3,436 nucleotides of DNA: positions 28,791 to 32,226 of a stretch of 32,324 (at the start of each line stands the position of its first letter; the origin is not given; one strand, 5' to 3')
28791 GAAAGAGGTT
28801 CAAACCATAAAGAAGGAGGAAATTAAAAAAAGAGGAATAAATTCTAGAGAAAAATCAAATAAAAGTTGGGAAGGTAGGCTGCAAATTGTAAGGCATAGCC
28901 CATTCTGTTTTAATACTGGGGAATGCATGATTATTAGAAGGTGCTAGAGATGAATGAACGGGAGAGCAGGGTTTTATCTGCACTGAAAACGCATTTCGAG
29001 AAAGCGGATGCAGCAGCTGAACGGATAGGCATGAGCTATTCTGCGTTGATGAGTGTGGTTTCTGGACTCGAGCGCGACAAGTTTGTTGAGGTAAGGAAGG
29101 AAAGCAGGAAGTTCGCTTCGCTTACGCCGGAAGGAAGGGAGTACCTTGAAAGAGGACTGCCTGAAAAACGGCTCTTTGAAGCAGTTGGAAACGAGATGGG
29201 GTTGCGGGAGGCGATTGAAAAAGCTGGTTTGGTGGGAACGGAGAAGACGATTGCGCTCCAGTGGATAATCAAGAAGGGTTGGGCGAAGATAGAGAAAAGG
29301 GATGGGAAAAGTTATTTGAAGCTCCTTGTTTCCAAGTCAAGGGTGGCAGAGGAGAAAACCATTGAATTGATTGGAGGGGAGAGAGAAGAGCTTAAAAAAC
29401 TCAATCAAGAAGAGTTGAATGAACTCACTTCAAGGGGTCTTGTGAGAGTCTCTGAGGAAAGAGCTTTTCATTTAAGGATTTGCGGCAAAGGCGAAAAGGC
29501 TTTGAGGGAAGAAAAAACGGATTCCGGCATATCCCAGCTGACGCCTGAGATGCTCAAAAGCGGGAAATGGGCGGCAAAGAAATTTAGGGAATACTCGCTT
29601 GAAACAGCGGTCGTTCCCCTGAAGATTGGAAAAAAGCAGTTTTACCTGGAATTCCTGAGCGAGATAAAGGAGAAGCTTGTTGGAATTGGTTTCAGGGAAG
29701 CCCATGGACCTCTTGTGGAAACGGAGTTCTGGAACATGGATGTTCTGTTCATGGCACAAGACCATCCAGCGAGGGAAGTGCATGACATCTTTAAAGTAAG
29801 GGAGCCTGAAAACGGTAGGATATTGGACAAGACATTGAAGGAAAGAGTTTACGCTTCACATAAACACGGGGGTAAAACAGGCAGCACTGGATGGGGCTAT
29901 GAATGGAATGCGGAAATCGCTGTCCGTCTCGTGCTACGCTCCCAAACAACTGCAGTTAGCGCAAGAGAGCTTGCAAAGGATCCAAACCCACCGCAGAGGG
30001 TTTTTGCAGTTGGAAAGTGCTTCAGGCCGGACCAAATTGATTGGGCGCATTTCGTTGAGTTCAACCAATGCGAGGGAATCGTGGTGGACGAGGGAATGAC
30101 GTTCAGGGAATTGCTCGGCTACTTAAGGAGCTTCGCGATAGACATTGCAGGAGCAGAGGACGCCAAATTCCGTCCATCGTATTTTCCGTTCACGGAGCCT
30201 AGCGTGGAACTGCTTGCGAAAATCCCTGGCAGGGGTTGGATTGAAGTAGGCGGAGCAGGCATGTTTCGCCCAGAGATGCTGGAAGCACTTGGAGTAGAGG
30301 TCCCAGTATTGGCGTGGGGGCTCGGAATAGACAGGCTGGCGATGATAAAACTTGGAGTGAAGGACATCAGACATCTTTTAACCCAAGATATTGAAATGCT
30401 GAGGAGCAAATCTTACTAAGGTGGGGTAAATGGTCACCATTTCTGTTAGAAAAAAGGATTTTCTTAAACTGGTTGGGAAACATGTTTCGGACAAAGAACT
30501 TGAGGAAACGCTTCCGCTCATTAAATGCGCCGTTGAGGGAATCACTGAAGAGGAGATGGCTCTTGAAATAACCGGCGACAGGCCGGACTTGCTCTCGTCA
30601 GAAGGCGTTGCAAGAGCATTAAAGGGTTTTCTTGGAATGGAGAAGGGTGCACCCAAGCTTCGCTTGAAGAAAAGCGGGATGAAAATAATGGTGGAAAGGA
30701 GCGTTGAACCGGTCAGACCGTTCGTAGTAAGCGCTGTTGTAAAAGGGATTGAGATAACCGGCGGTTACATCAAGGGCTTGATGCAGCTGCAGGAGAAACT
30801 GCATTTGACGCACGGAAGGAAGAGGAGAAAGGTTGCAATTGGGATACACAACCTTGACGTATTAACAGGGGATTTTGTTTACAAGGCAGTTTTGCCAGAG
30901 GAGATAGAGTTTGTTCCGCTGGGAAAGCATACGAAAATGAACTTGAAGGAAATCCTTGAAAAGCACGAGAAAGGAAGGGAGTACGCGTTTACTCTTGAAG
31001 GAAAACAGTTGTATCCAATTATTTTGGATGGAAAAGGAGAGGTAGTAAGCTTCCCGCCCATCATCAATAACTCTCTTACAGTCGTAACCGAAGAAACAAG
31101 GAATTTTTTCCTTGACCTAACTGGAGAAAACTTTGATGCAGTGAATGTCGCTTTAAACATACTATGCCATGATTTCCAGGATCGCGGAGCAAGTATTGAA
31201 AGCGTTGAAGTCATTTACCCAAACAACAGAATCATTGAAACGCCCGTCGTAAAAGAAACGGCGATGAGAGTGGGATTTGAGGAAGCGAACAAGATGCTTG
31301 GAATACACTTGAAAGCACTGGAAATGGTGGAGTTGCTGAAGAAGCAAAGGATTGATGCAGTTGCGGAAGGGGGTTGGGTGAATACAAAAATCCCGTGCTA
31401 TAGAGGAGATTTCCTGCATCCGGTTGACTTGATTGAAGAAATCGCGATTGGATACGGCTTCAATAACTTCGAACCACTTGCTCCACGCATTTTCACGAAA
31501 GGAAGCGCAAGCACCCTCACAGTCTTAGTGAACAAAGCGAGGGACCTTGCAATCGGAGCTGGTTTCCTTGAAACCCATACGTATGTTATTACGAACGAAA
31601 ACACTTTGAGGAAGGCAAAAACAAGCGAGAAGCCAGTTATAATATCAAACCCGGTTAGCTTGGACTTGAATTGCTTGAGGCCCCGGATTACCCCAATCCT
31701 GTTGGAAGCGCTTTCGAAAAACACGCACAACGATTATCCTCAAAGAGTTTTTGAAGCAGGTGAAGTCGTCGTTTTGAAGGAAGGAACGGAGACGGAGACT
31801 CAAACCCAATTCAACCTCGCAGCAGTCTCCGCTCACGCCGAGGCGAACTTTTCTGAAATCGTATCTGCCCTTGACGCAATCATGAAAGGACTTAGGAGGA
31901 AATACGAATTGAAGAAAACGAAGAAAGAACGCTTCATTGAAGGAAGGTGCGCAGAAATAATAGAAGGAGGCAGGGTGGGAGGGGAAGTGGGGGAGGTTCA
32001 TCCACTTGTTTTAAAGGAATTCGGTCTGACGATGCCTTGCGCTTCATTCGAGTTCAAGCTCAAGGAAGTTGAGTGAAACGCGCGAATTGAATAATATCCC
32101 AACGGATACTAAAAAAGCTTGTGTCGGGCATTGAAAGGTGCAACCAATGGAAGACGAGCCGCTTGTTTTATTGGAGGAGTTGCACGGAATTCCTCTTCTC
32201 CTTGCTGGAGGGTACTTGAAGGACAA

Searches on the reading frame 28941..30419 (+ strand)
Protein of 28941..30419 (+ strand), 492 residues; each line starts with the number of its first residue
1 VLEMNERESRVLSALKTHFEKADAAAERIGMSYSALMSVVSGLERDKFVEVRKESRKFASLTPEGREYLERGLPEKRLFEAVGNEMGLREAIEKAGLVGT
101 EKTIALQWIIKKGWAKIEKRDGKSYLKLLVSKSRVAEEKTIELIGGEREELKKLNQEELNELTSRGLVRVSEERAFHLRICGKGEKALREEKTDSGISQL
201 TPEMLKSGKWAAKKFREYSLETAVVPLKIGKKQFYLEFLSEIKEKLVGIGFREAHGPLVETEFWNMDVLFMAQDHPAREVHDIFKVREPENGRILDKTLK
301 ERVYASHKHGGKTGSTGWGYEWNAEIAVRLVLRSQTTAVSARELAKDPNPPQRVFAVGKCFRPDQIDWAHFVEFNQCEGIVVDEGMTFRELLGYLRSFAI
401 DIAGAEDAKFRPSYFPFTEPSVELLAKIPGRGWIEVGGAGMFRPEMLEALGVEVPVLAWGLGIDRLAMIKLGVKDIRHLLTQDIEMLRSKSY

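Call 17: search_protein_families(library=pfam, proteins=[window:28941-30419:+], max_evalue=0.001)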
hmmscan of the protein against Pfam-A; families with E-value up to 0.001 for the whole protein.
window:28941-30419:+ (492 aa): 4 families
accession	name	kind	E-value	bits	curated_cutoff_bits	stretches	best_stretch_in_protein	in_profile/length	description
PF01409.25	tRNA-synt_2d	-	5.5e-82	275.4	19.8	1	225-488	9-244/246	tRNA synthetases class II core domain (F)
PF22665.2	DUF6293_C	-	9.7e-06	26.4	27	0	20-69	49-98/101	DUF6293 C-terminal winged helix domain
PF00152.25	tRNA-synt_2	-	7.9e-05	22.3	25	0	352-378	92-118/308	tRNA synthetases class II (D, K and N)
PF01978.25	TrmB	-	0.00059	20.1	25.6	0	2-58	4-61/68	Sugar-specific transcriptional regulator TrmB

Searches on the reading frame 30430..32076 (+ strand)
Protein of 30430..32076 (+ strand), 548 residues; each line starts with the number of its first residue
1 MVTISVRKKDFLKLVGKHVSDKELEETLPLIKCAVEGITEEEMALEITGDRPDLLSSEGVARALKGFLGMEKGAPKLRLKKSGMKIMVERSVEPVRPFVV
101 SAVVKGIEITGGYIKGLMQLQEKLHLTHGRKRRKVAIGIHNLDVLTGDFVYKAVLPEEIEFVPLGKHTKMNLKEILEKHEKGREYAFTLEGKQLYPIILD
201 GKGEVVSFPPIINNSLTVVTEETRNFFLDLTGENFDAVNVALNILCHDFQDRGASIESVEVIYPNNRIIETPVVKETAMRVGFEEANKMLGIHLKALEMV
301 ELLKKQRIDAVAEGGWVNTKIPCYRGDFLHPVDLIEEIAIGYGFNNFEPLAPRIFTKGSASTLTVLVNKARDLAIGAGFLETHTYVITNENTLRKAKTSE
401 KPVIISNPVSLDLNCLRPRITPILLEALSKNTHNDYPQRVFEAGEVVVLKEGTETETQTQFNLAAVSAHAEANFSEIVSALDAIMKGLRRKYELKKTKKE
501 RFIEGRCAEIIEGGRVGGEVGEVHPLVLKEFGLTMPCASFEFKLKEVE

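Call 17: search_protein_families(library=pfam, proteins=[window:30430-32076:+], max_evalue=0.001)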
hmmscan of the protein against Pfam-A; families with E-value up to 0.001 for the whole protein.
window:30430-32076:+ (548 aa): 4 families
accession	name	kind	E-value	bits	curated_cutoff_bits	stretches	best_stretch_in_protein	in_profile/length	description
PF17759.6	tRNA_synthFbeta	-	4.2e-35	121.6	22.4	1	357-544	12-214/214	Phenylalanyl tRNA synthetase beta chain CLM domain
PF03484.21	B5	-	1.2e-18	67.5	28.6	1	281-344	3-67/67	tRNA synthetase B5 domain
PF18262.7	PhetRS_B1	-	3.2e-06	27.7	26.8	1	1-69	1-82/83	Phe-tRNA synthetase beta subunit B1 domain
PF03483.22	B3_4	-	4e-05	23.7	29.3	1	122-232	43-126/174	B3/4 domain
